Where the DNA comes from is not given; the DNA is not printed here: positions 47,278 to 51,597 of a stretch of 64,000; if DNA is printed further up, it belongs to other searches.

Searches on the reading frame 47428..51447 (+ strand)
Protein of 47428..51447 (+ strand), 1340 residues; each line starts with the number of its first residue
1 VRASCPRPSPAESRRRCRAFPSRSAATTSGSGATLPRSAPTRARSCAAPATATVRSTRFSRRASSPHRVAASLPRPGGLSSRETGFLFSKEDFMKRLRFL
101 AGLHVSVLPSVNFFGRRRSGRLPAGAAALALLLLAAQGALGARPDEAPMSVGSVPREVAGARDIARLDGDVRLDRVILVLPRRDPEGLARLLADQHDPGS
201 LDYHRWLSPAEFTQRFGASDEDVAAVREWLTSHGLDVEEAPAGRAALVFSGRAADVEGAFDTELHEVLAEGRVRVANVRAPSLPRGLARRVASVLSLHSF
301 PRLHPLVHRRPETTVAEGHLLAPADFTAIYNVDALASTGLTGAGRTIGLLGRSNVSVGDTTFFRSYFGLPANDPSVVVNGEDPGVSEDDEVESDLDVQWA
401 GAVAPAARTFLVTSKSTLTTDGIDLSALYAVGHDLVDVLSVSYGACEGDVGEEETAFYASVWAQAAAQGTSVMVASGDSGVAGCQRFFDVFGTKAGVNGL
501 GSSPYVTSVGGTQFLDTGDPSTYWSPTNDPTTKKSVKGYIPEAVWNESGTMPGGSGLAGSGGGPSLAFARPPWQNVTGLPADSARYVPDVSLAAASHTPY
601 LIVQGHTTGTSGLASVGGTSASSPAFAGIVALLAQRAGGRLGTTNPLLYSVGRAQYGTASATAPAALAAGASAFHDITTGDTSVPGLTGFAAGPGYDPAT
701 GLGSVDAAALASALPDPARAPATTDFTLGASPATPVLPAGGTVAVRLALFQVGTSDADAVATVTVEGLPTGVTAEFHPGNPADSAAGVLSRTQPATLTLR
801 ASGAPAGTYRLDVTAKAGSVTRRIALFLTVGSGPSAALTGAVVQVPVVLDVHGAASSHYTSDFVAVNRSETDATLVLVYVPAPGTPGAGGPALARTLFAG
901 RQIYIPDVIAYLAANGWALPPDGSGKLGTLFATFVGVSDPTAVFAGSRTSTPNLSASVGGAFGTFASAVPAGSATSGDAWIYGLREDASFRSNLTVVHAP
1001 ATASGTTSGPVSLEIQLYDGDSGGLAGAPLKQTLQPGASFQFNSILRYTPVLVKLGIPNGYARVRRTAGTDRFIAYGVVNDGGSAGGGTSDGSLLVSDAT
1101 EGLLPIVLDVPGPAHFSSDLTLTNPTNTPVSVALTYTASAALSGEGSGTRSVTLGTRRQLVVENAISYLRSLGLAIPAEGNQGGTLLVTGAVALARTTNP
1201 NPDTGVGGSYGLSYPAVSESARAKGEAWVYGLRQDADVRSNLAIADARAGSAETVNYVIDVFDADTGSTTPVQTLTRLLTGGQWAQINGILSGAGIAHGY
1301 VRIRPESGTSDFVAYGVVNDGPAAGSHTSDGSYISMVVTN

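Call 54: search_protein_families(library=pfam, proteins=[window:47428-51447:+], max_evalue=0.00001)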
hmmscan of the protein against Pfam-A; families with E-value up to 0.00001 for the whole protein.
window:47428-51447:+ (1340 aa): 2 families
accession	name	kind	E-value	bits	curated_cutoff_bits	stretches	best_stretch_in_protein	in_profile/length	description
PF09286.16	Pro-kuma_activ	-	7.6e-27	94.8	23.5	1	160-300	2-143/143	Pro-kumamolisin, activation domain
PF00082.27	Peptidase_S8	-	5.6e-07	29.6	21.8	1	400-637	74-257/288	Subtilase family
